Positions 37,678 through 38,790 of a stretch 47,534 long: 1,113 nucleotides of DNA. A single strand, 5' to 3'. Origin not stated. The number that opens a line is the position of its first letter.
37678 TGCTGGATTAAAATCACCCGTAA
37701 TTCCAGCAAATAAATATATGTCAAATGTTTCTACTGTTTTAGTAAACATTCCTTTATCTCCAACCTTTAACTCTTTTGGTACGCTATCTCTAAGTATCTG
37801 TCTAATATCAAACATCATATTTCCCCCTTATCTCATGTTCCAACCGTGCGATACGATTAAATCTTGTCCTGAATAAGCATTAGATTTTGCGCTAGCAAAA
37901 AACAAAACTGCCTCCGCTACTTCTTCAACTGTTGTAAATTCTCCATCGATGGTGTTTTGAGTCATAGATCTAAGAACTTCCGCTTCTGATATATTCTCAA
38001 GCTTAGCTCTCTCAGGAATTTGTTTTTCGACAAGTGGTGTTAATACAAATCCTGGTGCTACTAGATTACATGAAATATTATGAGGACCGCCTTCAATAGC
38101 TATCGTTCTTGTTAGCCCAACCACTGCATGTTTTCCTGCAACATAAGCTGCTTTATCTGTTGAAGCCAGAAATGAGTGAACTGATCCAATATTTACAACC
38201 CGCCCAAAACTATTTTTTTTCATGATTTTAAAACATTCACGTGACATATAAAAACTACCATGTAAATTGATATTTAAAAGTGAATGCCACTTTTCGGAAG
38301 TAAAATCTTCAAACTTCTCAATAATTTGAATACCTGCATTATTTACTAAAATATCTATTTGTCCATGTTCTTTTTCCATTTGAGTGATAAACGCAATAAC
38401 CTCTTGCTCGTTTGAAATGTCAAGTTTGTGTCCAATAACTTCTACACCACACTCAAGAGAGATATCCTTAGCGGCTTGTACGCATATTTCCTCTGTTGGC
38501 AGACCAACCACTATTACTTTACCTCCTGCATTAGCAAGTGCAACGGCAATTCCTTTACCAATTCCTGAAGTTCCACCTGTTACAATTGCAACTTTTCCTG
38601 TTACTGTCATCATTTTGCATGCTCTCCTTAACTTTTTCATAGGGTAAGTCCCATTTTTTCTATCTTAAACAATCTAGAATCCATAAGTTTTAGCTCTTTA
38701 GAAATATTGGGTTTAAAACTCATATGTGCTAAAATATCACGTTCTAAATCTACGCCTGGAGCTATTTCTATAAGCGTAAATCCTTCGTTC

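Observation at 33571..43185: Regulated acyl-CoA cluster that could be a thiolase/Hbd/Bcd-independent 3-hydroxyacid-to-saturated-acid route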

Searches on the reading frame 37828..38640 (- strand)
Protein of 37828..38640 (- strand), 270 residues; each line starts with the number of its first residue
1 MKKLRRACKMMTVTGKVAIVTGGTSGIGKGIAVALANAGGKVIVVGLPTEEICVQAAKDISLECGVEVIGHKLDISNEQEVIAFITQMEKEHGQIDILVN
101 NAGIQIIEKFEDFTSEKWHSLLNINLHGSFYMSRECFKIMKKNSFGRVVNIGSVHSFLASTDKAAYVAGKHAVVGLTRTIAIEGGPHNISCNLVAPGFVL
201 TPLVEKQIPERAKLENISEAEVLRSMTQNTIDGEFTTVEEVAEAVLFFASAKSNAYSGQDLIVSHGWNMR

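Call 4: search_protein_families(library=pfam, proteins=[window:37828-38640:-], max_evalue=0.01)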
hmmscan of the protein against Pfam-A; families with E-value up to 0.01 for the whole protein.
window:37828-38640:- (270 aa): 5 families
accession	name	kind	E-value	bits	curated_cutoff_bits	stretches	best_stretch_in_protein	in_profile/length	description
PF00106.31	adh_short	-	1.7e-53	181.5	26.6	1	16-208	1-191/195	short chain dehydrogenase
PF13561.12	adh_short_C2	-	1.9e-51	175.4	27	1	25-268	6-236/236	Enoyl-(Acyl carrier protein) reductase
PF08659.16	KR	-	4.8e-15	56.4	22.6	1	18-179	3-162/180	KR domain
PF23441.1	SDR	-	5.3e-07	29.7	27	1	17-252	9-242/258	SDR-like rossmann domain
PF01370.27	Epimerase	-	1.5e-06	28.2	20.9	1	19-259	2-235/240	NAD dependent epimerase/dehydratase family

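Call 5: search_protein_families(library=ncbifam, proteins=[window:37828-38640:-], max_evalue=0.01)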
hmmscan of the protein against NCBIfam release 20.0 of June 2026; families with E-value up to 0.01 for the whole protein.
window:37828-38640:- (270 aa): 231 families (the best 25 are shown)
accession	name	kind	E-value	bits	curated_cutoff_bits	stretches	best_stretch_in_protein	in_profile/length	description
NF009093.0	PRK12429.1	subfamily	1.7e-90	302.8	258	1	11-269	1-258/259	3-hydroxybutyrate dehydrogenase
NF009931.0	PRK13394.1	subfamily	1.3e-86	290.3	340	1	10-270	2-262/262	3-hydroxybutyrate dehydrogenase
TIGR01963.1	PHB_DH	subfamily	2.2e-85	286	307.05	1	16-269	2-254/255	3-hydroxybutyrate dehydrogenase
NF004791.0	PRK06138.1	equivalog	4.2e-55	186.8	312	1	11-268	1-250/252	SDR family oxidoreductase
NF009466.0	PRK12826.1-2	subfamily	1.8e-53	181.5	222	1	16-266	4-243/248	3-oxoacyl-ACP reductase FabG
TIGR01830.1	3oxo_ACP_reduc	equivalog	3.3e-53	180.9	297.75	1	18-266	1-237/239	3-oxoacyl-[acyl-carrier-protein] reductase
NF005309.0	PRK06841.1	subfamily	1.2e-52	178.9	286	1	9-268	9-253/255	GolD/DthD family dehydrogenase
NF004198.0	PRK05653.1-3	equivalog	7.8e-50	169.6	296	1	10-268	2-247/248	3-oxoacyl-ACP reductase FabG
NF009464.0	PRK12824.1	subfamily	1.4e-49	169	269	1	16-270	3-245/245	3-oxoacyl-ACP reductase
NF005007.0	PRK06398.1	equivalog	2.6e-49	167.7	341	1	11-267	3-245/259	aldose dehydrogenase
NF005390.0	PRK06935.1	equivalog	3.1e-49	167.7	369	1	9-269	9-257/258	2-dehydro-3-deoxy-D-gluconate 5-dehydrogenase KduD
NF005559.1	PRK07231.1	subfamily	2.1e-48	165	215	1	13-266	2-246/249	glucose 1-dehydrogenase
TIGR03971.1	SDR_subfam_1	subfamily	4.6e-48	163.9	300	1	13-268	1-269/271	mycofactocin-coupled SDR family oxidoreductase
NF004778.0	PRK06124.1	equivalog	2.5e-47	161.5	303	1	9-268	5-253/256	SDR family oxidoreductase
TIGR02415.1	23BDH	subfamily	7.9e-47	159.8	304.35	1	16-267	1-251/254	acetoin reductase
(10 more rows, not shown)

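Call 8: find_encoding_contigs(protein=window:37828-38640:-, flank=10000, max_places=6)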
Protein window:37828-38640:- (270 aa): no gene with exactly this product is on record in the collection.
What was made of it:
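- Tried and rejected: Exact-sequence look-up of the SDR found nothing (call 8).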

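Call 38: search_solved_structures(query=window:37828-38640:-, max_evalue=1e-30, show_alignments=2)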
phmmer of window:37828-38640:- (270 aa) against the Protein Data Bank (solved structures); distinct sequences matched with E-value up to 1e-30: 60.
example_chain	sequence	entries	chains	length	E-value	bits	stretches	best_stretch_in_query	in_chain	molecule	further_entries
4trr_A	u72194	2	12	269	1.7e-63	217.6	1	10-269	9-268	Putative D-beta-hydroxybutyrate dehydrogenase | 3-hydroxybutyrate dehydrogenase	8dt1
6zzo_A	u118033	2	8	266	4.1e-58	200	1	12-269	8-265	Putative beta-hydroxybutyrate dehydrogenase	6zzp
3v2h_A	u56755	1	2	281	3.8e-56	193.6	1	13-268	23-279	D-beta-hydroxybutyrate dehydrogenase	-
5yss_A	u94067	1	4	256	3.6e-53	183.8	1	11-260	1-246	3-hydroxybutyrate dehydrogenase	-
2q2q_A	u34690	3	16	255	5.1e-52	180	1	12-267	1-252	Beta-D-hydroxybutyrate dehydrogenase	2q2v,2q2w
1wmb_A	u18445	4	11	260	6.2e-52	179.8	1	14-270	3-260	D(-)-3-hydroxybutyrate dehydrogenase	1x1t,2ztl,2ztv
2ztm_A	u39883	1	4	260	2.3e-51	177.9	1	14-270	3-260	D(-)-3-hydroxybutyrate dehydrogenase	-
2yz7_A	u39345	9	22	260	2.6e-51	177.7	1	14-270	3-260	D-3-hydroxybutyrate dehydrogenase | 3-hydroxybutyrate dehydrogenase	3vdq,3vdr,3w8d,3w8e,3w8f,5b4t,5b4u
2ztu_A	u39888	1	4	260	3.2e-51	177.4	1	14-270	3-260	D(-)-3-hydroxybutyrate dehydrogenase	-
9c5k_A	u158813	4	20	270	1.1e-49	172.3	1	12-267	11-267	Hydroxybutyrate dehydrogenase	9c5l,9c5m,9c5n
9c5o_A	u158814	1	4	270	1.7e-48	168.5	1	12-267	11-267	Hydroxybutyrate dehydrogenase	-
9c5h_A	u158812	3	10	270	2.7e-48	167.8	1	12-267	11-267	Hydroxybutyrate dehydrogenase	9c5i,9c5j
2et6_A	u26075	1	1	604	1.2e-46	162.5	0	11-197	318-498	(3R)-hydroxyacyl-CoA dehydrogenase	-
6zzq_A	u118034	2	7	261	2.5e-43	151.6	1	13-268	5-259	3-hydroxybutyrate dehydrogenase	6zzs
3vtz_A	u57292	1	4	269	4.8e-43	150.6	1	11-266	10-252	Glucose 1-dehydrogenase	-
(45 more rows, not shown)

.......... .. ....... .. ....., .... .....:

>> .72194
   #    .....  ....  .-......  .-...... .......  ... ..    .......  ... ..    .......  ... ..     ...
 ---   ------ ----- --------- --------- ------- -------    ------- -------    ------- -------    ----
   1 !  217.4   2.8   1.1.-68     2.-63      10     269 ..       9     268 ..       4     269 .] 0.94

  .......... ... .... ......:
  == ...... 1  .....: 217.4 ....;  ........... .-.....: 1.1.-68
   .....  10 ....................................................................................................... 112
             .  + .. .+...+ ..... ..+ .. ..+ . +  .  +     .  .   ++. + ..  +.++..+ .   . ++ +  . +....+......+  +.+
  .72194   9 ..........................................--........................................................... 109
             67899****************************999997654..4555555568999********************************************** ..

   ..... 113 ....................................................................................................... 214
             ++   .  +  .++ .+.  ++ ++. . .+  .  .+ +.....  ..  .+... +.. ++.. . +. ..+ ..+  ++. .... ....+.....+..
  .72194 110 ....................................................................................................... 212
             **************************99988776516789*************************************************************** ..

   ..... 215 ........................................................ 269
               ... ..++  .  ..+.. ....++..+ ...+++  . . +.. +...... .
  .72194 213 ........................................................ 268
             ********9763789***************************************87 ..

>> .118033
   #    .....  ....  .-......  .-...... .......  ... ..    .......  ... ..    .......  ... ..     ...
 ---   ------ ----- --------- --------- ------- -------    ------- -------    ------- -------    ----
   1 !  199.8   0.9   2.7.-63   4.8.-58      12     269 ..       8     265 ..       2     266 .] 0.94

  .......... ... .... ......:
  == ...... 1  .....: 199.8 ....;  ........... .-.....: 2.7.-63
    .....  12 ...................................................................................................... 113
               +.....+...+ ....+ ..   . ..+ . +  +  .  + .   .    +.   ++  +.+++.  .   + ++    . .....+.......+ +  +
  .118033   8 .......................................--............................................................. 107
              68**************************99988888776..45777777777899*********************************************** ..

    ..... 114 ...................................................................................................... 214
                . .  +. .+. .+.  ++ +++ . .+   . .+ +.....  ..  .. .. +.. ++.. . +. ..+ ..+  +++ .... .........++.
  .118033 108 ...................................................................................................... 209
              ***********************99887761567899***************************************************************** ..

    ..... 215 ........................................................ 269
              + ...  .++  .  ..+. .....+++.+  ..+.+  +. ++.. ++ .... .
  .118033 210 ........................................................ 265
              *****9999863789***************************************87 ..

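Call 59: search_solved_structures(query=window:37828-38610:-, max_evalue=1e-48, show_alignments=5)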
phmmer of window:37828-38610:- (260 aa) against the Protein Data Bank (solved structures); distinct sequences matched with E-value up to 1e-48: 10.
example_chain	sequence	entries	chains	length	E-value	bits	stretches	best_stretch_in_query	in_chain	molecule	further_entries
4trr_A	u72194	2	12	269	4.8e-63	216.1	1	3-259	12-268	Putative D-beta-hydroxybutyrate dehydrogenase | 3-hydroxybutyrate dehydrogenase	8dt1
6zzo_A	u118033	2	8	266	6.8e-58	199.2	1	3-259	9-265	Putative beta-hydroxybutyrate dehydrogenase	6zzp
3v2h_A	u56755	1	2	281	6.5e-56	192.7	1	5-258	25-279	D-beta-hydroxybutyrate dehydrogenase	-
5yss_A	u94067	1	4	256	3.3e-53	183.9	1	1-250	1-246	3-hydroxybutyrate dehydrogenase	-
2q2q_A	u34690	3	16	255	4.6e-52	180.1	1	2-257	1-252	Beta-D-hydroxybutyrate dehydrogenase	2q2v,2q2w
1wmb_A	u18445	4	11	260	5.7e-52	179.8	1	4-260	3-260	D(-)-3-hydroxybutyrate dehydrogenase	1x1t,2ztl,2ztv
2ztm_A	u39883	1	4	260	2.1e-51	178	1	4-260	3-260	D(-)-3-hydroxybutyrate dehydrogenase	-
2yz7_A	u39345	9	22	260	2.4e-51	177.8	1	4-260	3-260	D-3-hydroxybutyrate dehydrogenase | 3-hydroxybutyrate dehydrogenase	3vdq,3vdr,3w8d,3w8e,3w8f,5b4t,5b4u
2ztu_A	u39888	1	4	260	2.9e-51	177.5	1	4-260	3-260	D(-)-3-hydroxybutyrate dehydrogenase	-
9c5k_A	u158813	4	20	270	1.8e-49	171.6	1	3-257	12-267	Hydroxybutyrate dehydrogenase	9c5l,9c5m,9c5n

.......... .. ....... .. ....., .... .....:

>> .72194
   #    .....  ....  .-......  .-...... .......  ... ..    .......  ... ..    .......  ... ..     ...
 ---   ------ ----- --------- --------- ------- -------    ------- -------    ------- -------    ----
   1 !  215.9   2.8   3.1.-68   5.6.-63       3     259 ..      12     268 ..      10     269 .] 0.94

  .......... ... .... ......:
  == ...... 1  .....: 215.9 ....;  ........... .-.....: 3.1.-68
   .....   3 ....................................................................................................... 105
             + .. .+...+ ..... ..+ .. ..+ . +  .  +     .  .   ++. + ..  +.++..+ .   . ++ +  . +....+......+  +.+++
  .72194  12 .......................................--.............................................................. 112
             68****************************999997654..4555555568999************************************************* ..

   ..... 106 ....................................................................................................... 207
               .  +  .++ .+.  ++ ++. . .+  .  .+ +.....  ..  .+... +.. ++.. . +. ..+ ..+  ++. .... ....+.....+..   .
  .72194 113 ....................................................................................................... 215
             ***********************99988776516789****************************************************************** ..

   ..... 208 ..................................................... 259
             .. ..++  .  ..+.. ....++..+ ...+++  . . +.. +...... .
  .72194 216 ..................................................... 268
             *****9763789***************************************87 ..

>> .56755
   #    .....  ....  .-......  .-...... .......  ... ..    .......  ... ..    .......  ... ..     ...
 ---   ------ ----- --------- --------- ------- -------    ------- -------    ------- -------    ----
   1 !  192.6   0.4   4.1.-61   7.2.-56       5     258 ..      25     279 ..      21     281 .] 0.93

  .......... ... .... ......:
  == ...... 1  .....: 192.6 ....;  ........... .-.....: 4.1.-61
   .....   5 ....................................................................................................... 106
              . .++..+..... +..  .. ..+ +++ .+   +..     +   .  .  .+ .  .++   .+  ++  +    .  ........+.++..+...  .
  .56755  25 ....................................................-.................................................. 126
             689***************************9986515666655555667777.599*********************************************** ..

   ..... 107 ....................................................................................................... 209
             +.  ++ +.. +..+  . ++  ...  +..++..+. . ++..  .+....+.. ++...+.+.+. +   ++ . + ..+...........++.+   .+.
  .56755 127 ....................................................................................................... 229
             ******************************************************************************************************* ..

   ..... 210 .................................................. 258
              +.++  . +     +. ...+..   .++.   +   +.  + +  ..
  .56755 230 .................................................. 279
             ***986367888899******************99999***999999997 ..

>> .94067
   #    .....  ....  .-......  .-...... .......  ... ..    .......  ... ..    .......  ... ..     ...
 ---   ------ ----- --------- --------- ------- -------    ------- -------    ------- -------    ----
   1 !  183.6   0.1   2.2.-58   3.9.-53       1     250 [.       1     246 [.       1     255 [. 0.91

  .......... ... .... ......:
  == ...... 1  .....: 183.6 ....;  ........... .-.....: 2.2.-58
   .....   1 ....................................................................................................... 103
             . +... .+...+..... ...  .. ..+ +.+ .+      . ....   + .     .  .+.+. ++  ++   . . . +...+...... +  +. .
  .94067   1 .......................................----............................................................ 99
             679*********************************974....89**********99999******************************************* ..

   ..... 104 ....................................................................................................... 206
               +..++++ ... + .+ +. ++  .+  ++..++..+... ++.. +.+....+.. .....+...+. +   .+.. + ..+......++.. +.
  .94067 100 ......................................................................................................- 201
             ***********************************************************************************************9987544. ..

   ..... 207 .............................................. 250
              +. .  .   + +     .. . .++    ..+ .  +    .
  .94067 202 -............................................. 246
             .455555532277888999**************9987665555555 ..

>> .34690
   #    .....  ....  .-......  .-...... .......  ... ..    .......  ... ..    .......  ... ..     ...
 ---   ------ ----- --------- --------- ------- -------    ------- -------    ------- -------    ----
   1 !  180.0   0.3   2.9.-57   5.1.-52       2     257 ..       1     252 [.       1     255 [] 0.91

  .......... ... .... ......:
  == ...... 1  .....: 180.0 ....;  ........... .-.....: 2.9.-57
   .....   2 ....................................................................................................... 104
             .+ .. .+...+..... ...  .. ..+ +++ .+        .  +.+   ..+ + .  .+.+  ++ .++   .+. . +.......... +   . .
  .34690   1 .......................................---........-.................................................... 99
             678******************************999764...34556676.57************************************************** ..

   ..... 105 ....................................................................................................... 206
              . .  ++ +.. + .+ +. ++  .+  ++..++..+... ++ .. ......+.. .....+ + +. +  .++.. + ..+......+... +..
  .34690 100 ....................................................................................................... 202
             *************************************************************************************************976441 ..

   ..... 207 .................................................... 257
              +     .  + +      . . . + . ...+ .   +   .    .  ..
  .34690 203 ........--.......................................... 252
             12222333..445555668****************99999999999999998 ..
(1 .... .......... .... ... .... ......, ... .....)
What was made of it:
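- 37828..38613 (-): D-3-hydroxybutyrate dehydrogenase, an SDR that acts on the free acid. The start is probably M10 or M11 of the longest ORF. Calls 5, 38 and 59.
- On D-3-hydroxybutyrate dehydrogenase (SDR): PDB matches are 4trr, 6zzo, 3v2h, 2q2q and 1wmb (calls 38, 59). NAGIQ, SVHS, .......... and PLVEKQI are all conserved in the alignments with five solved HBDHs (call 59).
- Checked: It also passes NCBIfam NF009093, scoring 302.8 against a cut-off of 258 (calls 5, 38, 59).
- The motifs NAGIQ, SVHS, K..Y...K and PLVEKQI are conserved with all solved free-acid 3HB dehydrogenases (calls 38, 59). The dehydrogenase keeps the full 3-hydroxybutyrate signature (calls 38, 59).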
